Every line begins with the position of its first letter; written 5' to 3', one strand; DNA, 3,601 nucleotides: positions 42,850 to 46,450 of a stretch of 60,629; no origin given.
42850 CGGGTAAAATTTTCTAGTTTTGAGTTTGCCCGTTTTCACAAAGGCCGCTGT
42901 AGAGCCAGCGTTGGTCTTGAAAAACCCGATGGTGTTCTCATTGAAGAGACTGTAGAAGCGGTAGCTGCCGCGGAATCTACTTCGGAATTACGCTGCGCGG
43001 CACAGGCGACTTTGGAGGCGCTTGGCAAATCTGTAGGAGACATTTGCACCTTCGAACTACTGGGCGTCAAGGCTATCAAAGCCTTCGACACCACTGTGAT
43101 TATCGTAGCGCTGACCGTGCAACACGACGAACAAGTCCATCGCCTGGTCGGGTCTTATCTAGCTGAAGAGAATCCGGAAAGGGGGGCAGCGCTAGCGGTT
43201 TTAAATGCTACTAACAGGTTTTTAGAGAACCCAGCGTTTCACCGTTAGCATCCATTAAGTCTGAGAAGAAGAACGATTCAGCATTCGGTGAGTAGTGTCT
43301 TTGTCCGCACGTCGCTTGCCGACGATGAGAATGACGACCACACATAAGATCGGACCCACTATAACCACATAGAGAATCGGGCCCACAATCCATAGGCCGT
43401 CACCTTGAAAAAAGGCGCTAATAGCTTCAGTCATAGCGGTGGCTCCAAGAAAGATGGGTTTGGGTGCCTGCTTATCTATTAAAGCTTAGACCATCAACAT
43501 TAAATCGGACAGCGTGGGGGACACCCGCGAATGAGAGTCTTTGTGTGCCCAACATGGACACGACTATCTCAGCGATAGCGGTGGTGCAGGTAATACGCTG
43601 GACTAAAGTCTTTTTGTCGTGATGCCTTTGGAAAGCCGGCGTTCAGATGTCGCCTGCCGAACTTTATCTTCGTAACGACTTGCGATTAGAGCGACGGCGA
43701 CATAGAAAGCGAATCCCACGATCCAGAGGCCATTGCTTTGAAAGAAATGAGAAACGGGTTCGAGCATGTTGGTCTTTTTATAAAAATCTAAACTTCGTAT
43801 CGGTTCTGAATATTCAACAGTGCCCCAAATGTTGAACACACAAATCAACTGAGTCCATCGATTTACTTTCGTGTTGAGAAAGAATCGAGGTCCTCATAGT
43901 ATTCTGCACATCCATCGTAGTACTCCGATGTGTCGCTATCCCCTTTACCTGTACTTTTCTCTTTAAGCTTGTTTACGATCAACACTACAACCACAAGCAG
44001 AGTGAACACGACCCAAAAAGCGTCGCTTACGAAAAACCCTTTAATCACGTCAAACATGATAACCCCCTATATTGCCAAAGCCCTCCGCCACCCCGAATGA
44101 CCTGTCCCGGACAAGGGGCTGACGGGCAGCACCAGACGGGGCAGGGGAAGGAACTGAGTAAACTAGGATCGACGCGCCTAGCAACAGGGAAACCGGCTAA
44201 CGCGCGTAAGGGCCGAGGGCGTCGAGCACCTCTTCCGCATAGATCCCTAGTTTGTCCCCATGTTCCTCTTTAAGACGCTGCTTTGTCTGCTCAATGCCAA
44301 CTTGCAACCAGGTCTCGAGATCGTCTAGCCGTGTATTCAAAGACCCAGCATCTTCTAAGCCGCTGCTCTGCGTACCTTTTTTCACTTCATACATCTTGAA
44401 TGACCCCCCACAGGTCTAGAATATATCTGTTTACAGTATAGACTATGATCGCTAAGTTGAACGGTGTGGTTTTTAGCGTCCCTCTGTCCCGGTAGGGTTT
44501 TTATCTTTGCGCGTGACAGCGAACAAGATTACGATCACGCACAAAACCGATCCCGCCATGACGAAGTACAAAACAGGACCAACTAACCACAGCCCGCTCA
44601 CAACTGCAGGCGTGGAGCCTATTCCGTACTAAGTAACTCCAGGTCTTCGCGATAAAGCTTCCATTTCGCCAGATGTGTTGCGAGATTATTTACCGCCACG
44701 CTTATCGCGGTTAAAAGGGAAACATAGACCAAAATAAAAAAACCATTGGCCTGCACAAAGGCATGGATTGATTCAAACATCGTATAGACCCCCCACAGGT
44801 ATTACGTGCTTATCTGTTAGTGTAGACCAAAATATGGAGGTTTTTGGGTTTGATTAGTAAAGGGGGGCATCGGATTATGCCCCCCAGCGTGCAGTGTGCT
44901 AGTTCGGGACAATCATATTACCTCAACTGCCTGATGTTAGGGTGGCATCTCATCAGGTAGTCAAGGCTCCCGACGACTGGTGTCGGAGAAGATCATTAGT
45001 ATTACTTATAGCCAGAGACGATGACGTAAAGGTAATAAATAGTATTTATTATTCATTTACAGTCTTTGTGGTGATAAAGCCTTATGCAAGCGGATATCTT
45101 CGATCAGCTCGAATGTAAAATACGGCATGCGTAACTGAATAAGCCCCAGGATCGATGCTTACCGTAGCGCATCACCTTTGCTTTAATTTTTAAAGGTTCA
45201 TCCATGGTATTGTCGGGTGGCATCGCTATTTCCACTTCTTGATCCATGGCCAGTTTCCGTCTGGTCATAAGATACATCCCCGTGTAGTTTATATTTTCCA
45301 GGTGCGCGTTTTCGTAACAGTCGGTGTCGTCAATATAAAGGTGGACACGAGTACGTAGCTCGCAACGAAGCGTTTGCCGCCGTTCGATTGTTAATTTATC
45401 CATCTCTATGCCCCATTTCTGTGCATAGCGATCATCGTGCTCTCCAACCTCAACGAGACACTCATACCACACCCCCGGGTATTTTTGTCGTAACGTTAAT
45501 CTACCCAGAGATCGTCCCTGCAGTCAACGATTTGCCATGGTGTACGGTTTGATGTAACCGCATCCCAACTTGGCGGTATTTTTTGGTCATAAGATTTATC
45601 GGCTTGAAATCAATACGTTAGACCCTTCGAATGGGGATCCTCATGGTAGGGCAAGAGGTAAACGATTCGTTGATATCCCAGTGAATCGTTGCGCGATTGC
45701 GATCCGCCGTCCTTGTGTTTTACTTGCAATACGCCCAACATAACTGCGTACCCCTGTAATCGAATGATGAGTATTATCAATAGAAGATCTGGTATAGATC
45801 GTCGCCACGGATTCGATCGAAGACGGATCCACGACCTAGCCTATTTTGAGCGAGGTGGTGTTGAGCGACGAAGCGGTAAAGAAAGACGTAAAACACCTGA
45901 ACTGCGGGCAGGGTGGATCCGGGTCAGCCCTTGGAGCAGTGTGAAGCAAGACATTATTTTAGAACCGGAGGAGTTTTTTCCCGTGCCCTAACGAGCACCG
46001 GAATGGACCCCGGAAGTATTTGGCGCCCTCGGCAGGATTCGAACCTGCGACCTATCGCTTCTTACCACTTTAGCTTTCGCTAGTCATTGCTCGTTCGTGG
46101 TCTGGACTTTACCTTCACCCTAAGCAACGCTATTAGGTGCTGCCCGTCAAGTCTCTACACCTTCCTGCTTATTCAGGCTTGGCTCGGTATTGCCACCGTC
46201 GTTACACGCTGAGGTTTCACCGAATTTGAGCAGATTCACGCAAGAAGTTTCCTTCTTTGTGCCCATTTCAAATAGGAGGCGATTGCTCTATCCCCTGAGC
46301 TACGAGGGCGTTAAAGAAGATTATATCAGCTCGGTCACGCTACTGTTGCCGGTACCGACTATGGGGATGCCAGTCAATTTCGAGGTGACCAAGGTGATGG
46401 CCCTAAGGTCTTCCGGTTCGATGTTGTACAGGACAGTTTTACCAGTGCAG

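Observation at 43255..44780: Tandem array of five paralogous single-pass mini-membrane-protein genes, mostly invisible to the ORF track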

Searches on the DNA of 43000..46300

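Call 22: search_rna_families(source=window, start=43000, end=46300, threshold=evalue, max_evalue=10)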
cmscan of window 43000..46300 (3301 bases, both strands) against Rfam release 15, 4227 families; matches with E-value up to 10: 4.
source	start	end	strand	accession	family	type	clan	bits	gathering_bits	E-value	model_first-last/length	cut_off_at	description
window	46090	46283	-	RF00028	Intron_gpI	Intron;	-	47.5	50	3e-10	1-253/253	no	Group I catalytic intron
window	46032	46075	-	RF00005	tRNA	Gene; tRNA;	CL00001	17.3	29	5.2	9-63/71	no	tRNA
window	45815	45888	+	RF01143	sR16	Gene; snRNA; snoRNA; CD-box;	-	17.2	70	5.2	1-53/53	no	Small nucleolar RNA sR16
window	43369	43419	-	RF01930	bxd_2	Gene; lncRNA;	-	15.2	80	3.3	1-91/91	no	Bithoraxoid conserved region 2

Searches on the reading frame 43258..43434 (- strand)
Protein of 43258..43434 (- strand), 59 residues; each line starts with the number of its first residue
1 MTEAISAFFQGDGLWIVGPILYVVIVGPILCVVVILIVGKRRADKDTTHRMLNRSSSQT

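Call 3: search_protein_families(library=pfam, max_evalue=10, proteins=[window:43258-43434:-])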
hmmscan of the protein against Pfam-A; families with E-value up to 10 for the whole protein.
seq(59 aa): 1 family
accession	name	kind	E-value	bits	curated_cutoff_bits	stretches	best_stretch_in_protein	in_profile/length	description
PF19180.5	DUF5862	-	0.019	15.2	33.3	1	5-52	16-64/68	Family of unknown function (DUF5862)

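Call 4: search_protein_families(library=ncbifam, max_evalue=10, proteins=[window:43258-43434:-])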
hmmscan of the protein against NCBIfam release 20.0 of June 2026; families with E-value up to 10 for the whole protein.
seq(59 aa): 0 families

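Call 10: find_homologous_proteins(query=A1, max_evalue=0.01)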
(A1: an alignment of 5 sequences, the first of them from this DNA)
Query A1 (5 sequences) (59 aa, profile of the alignment): 22 proteins with E <= 0.01 among 75 candidates.
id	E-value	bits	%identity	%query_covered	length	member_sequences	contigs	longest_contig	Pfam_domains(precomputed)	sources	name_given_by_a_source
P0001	1.3e-20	91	92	100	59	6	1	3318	-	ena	-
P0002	1.7e-20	91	83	100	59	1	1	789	-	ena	-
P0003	1.9e-20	90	86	100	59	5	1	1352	-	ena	-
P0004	4.0e-20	89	85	100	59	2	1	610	-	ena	-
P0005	2.7e-19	87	86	100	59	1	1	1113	-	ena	-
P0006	4.8e-19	86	84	98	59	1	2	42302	-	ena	-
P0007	2.4e-17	81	76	98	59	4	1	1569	-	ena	-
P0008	4.1e-15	73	79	98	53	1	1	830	-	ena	-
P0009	1.6e-13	68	40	25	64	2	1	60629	-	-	-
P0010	4.2e-12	64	-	-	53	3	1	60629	-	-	-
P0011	4.0e-10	57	47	25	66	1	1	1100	-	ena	-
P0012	6.3e-10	57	47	25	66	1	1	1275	-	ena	-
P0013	1.4e-9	56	41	29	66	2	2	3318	-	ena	-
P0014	2.1e-9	55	-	-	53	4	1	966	-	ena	-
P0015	5.8e-9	54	47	25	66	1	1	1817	-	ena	-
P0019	6.2e-7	47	41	29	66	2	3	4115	-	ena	-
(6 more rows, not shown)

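Call 12: find_encoding_contigs(protein=P0006, flank=10000)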
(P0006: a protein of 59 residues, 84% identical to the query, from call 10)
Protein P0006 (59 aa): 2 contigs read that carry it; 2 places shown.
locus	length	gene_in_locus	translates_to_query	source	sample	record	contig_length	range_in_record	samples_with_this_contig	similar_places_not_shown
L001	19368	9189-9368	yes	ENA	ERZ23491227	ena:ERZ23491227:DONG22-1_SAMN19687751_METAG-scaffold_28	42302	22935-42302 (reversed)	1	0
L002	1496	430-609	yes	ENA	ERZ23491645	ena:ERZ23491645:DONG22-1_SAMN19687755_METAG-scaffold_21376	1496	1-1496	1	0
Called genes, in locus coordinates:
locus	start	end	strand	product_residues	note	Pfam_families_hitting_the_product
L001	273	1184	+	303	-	PF13230:GATase_4 (weak), PF13522:GATase_6, PF13537:GATase_7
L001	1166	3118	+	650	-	PF01493:GXGXG (weak), PF01070:FMN_dh (faint), PF01645:Glu_synthase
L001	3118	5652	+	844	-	PF14691:Fer4_20, PF01593:Amino_oxidase (weak), PF07992:Pyr_redox_2, PF13450:NAD_binding_8, PF00070:Pyr_redox (weak)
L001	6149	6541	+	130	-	-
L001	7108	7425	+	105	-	PF07238:PilZ (weak)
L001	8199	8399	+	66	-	-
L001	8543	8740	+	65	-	-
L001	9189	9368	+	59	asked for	-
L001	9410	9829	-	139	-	-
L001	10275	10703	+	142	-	PF00571:CBS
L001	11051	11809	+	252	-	PF05175:MTS (weak), PF13489:Methyltransf_23, PF01209:Ubie_methyltran, PF02390:Methyltransf_4 (weak), PF13847:Methyltransf_31, PF08241:Methyltransf_11, PF08242:Methyltransf_12, PF13649:Methyltransf_25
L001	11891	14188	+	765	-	PF02737:3HCDH_N, PF00725:3HCDH, PF00378:ECH_1, PF16113:ECH_2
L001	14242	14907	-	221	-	PF04366:Ysc84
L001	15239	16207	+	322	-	PF00389:2-Hacid_dh, PF02826:2-Hacid_dh_C, PF03446:NAD_binding_2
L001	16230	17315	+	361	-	PF00266:Aminotran_5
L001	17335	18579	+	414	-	PF06245:DUF1015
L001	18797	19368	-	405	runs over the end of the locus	PF02771:Acyl-CoA_dh_N, PF02770:Acyl-CoA_dh_M, PF00441:Acyl-CoA_dh_1, PF08028:Acyl-CoA_dh_2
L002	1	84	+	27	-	?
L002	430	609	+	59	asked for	-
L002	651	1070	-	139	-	-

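Call 24: search_protein_representatives(alignment_id=A2)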
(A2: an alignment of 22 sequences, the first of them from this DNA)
Query: 22 sequences, 65 profile positions. Proteins with E-value up to 0.001 (for the whole library): 8; up to 1e-10: 3; up to 1e-30: 0. The best 8 are listed.
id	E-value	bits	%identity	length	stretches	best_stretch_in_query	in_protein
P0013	4.9e-24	100.5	-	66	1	1-65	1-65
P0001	3.9e-18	81.6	-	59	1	1-53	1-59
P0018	1.6e-15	73.3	-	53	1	1-65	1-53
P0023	3.6e-08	49.7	-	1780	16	7-17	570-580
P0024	1.7e-05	41.2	-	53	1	1-64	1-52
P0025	8.0e-05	39.0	-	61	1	1-64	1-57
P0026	2.8e-04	37.3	-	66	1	1-55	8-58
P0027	9.2e-04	35.6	-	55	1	1-45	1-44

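Call 26: find_encoding_contigs(protein=P0019, flank=10000)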
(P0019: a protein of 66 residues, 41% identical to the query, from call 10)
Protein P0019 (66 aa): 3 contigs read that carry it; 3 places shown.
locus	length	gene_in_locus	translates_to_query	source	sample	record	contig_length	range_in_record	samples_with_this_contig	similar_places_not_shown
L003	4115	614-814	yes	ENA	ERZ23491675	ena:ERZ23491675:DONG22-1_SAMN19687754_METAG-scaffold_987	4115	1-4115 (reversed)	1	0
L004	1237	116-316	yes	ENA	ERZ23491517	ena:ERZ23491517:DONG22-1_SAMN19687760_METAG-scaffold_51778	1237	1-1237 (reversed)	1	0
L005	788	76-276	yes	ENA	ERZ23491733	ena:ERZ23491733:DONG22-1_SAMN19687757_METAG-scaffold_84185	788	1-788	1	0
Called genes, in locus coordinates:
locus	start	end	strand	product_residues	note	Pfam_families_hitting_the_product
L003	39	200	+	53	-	-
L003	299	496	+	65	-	-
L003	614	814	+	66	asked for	-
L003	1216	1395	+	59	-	-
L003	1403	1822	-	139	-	-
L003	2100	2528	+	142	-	PF00571:CBS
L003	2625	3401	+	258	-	PF01209:Ubie_methyltran, PF08003:Methyltransf_9 (weak), PF13489:Methyltransf_23, PF05175:MTS (weak), PF13847:Methyltransf_31, PF08241:Methyltransf_11, PF08242:Methyltransf_12, PF13649:Methyltransf_25, +2 more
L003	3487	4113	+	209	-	?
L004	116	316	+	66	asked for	-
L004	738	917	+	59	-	-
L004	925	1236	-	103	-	?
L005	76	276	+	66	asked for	-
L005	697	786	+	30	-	?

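Call 27: find_encoding_contigs(protein=P0001, flank=10000)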
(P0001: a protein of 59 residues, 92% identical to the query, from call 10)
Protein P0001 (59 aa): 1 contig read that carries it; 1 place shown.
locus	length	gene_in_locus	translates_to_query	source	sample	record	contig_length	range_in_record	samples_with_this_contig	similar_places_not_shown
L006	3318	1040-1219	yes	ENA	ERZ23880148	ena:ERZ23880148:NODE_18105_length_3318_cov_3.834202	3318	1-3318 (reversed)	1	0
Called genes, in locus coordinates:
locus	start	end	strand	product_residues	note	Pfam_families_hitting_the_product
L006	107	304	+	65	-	-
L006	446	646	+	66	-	-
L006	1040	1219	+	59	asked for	-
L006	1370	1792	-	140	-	-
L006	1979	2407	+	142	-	PF00571:CBS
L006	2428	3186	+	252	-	PF01209:Ubie_methyltran, PF05175:MTS (weak), PF13489:Methyltransf_23, PF02390:Methyltransf_4, PF13847:Methyltransf_31, PF08241:Methyltransf_11, PF08242:Methyltransf_12, PF13649:Methyltransf_25, +1 more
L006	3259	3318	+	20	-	?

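Call 28: find_encoding_contigs(protein=P0025, flank=10000)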
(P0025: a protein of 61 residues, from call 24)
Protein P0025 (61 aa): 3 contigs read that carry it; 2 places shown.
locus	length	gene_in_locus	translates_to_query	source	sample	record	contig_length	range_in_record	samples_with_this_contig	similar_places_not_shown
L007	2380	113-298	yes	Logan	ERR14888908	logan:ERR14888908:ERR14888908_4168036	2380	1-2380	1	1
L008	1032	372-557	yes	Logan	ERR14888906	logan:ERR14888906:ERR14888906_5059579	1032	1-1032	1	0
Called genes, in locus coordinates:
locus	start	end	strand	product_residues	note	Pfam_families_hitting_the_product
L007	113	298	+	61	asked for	-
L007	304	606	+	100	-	-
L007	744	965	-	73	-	-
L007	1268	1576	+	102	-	PF07238:PilZ (weak)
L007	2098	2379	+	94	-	?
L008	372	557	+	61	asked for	-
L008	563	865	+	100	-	-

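Call 29: find_encoding_contigs(protein=P0026, flank=10000)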
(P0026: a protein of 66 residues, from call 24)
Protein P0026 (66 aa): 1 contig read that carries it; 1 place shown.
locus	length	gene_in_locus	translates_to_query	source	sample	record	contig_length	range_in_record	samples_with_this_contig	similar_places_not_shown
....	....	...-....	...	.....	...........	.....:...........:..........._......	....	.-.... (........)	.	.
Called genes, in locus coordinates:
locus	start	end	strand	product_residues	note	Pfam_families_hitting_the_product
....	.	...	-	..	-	?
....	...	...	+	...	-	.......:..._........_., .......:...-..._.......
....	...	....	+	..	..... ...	-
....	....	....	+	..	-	?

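Call 30: find_encoding_contigs(protein=P0027, flank=10000)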
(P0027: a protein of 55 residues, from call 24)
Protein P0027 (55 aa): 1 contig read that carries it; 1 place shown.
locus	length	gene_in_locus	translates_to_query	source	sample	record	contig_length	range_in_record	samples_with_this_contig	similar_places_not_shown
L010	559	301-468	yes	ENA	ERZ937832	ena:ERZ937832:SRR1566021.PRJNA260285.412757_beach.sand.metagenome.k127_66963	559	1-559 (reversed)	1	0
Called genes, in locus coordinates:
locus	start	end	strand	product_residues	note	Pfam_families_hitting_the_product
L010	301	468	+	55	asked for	-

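Call 52: search_protein_families(library=pfam, max_evalue=10, alignment_id=A2)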
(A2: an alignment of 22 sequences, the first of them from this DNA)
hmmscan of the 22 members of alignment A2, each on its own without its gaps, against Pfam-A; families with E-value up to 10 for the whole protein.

A. member 1, seq(59 aa): 1 family
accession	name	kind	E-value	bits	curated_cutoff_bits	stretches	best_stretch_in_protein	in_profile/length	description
PF19180.5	DUF5862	-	0.019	15.2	33.3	1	5-52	16-64/68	Family of unknown function (DUF5862)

B. families by the number of members that match (of 22 scanned): 18 families
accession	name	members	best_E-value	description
PF25184.1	YxzE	7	0.025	YxzE-like putative bacteriocin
PF12553.13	DUF3742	6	0.018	Protein of unknown function (DUF3742)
PF13980.11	UPF0370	5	0.0097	Uncharacterised protein family (UPF0370)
PF19180.5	DUF5862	4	0.00061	Family of unknown function (DUF5862)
PF15183.11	MRAP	4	0.051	Melanocortin-2 receptor accessory protein family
PF15206.11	FAM209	4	0.06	FAM209 family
PF16011.10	CBM9_2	2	0.14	Carbohydrate-binding family 9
PF00149.33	Metallophos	1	0.049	Calcineurin-like phosphoesterase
PF15807.10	MAP17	1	0.055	Membrane-associated protein 117 kDa, PDZK1-interacting protein 1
PF11021.13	DUF2613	1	0.072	Protein of unknown function (DUF2613)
PF15102.11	TMEM154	1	0.087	TMEM154 protein family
PF18898.5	DUF5654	1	0.12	Family of unknown function (DUF5654)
PF06936.16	Selenoprotein_S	1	0.14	Selenoprotein S (SelS)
PF14575.11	EphA2_TM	1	0.18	Ephrin type-A receptor 2 transmembrane domain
PF19037.6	Fuz_longin_2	1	0.19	Second Longin domain of FUZ, MON1 and HPS1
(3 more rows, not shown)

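Call 63: search_protein_families(library=padloc, max_evalue=1, proteins=[window:43258-43434:-])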
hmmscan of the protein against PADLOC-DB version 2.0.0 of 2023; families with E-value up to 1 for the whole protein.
seq(59 aa): 0 families

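Call 64: search_protein_families(library=phrogs, max_evalue=1, proteins=[window:43258-43434:-])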
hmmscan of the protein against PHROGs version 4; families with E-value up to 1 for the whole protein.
seq(59 aa): 0 families

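Call 81: predict_structure(alignment_id=A2)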
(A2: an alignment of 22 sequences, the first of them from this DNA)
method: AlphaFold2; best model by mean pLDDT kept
length: 59 residues; sequences in the alignment: 22
mean_pLDDT: 79.5   pTM: 0.42
mean pLDDT of the five models: 79.5, 78.0, 75.6, 73.6, 71.3
residues with pLDDT >= 90: 20; 70-90: 24; 50-70: 15; < 50: 0
segments of 3 or more residues with pLDDT < 50: none
pLDDT, mean of each block of 10 residues (from residue 1): 74 83 94 92 73 59
secondary structure, 60 per line:
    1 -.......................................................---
elements in order: H2-56
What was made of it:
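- On Type I toxin-antitoxin system: AF2 models a single helix (call 81).
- Checked: AlphaFold2 models copy1 as a single helix spanning residues 2-56, mean pLDDT 79.5 (call 81).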

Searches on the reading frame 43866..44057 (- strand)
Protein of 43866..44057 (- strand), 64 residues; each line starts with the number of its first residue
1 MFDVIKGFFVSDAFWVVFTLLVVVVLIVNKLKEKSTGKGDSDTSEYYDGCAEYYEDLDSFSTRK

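Call 3: search_protein_families(library=pfam, max_evalue=10, proteins=[window:43866-44057:-])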
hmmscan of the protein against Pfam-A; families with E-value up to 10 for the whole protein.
seq(64 aa): 3 families
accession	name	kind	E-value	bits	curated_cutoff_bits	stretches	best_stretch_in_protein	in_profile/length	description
PF25184.1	YxzE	-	0.093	14.2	40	1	15-53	8-42/65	YxzE-like putative bacteriocin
PF15206.11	FAM209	-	0.11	12.6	27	1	6-38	34-66/149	FAM209 family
PF12553.13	DUF3742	-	0.2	12.2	27.2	1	8-51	59-102/120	Protein of unknown function (DUF3742)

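Call 4: search_protein_families(library=ncbifam, max_evalue=10, proteins=[window:43866-44057:-])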
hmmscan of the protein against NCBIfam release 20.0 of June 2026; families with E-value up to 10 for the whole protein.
seq(64 aa): 0 families

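Call 63: search_protein_families(library=padloc, max_evalue=1, proteins=[window:43866-44057:-])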
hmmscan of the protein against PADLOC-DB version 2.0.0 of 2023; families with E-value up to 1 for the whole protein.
seq(64 aa): 0 families

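Call 64: search_protein_families(library=phrogs, max_evalue=1, proteins=[window:43866-44057:-])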
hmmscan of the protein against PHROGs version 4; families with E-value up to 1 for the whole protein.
seq(64 aa): 1 family
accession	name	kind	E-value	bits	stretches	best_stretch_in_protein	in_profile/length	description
phrog_27060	-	unknown function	0.33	12.1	1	11-58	18-65/71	-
